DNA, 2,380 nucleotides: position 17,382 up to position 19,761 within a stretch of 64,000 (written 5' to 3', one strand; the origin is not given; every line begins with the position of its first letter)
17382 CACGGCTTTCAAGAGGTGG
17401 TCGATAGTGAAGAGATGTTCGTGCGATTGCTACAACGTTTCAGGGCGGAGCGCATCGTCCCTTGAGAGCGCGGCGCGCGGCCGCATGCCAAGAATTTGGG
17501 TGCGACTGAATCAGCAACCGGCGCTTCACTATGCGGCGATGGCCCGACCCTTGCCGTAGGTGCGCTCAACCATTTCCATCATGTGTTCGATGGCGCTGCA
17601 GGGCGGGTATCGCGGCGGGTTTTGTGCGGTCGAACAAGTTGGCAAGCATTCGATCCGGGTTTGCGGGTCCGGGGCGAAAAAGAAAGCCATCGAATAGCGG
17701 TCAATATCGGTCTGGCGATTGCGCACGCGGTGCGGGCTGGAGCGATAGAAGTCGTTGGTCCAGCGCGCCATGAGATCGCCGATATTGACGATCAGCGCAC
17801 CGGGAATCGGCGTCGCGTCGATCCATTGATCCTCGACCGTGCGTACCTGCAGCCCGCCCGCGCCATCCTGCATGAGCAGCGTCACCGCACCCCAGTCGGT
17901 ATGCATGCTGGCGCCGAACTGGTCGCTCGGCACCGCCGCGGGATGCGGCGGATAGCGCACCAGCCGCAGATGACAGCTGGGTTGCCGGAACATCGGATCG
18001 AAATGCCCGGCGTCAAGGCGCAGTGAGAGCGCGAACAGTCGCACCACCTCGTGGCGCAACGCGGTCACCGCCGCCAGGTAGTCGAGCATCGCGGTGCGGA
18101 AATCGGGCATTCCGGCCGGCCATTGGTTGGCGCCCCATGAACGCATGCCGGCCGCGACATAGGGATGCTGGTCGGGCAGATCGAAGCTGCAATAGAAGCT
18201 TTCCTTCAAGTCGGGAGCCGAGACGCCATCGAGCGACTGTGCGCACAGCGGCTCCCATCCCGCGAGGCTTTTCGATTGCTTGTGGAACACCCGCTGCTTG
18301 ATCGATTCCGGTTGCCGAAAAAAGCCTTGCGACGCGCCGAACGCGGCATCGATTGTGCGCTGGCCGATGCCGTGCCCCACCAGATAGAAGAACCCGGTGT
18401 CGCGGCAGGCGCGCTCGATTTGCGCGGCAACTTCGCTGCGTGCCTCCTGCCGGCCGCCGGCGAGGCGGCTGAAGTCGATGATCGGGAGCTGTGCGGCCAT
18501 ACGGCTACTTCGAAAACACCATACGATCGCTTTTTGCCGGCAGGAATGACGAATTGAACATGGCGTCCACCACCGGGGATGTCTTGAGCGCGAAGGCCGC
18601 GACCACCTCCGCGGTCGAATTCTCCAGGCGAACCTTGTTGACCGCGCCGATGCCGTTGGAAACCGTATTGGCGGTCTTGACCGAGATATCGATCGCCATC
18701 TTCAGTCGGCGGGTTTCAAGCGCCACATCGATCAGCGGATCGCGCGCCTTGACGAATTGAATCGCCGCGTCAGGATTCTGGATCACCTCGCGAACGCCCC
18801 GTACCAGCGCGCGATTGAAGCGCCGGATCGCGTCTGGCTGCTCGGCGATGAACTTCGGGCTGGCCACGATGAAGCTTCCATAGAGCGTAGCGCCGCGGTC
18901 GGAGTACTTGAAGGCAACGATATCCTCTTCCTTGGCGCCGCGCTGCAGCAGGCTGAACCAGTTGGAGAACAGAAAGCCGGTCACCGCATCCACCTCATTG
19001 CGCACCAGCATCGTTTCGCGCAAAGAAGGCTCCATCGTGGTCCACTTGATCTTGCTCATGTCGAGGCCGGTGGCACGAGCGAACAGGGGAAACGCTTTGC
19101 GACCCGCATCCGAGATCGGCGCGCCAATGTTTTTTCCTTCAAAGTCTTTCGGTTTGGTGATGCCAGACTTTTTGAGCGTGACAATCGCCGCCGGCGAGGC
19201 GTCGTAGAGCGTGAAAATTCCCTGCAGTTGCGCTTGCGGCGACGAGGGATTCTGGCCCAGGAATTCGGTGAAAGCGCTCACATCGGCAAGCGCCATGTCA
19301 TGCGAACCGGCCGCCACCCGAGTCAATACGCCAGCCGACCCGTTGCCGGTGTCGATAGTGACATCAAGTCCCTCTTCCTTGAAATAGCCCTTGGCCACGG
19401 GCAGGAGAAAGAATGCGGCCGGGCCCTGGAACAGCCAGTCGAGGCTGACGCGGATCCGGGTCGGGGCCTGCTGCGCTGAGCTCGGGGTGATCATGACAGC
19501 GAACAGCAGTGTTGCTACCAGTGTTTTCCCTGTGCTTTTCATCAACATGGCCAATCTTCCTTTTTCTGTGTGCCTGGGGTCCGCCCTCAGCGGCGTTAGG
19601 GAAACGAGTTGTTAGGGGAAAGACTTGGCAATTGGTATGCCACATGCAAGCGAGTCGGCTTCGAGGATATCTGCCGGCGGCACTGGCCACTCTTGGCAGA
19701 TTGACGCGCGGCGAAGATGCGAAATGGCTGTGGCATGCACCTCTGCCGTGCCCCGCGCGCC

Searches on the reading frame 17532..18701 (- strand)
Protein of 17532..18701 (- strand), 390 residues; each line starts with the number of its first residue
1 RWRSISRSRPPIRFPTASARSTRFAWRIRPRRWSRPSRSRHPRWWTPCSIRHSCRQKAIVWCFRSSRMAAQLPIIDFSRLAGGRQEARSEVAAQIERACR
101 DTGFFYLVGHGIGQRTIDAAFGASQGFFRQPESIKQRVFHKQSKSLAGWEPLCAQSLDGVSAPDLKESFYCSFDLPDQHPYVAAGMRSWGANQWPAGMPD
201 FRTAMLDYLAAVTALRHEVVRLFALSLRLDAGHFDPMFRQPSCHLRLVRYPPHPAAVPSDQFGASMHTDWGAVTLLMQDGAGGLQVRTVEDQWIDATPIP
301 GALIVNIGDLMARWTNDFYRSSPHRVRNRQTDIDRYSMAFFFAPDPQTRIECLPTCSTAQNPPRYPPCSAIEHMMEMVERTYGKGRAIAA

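Call 88: search_protein_families(library=pfam, proteins=[window:17532-18701:-], max_evalue=0.00001)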
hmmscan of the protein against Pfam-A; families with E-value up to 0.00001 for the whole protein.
window:17532-18701:- (390 aa): 2 families
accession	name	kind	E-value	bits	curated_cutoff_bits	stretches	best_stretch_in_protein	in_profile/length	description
PF14226.12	DIOX_N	-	2.1e-29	103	27.3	1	72-196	1-116/117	non-haem dioxygenase in morphine synthesis N-terminal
PF03171.26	2OG-FeII_Oxy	-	3.9e-25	88.5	23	1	243-344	3-101/101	2OG-Fe(II) oxygenase superfamily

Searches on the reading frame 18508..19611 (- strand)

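Call 88: search_protein_families(library=pfam, proteins=[window:18508-19611:-], max_evalue=0.00001)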
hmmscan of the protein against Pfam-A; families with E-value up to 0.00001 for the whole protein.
window:18508-19611:- (368 aa): 1 family
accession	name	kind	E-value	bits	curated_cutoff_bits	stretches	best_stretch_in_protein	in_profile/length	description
PF09084.16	NMT1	-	4.3e-36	125.3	20.5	1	68-283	7-216/216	NMT1/THI5 like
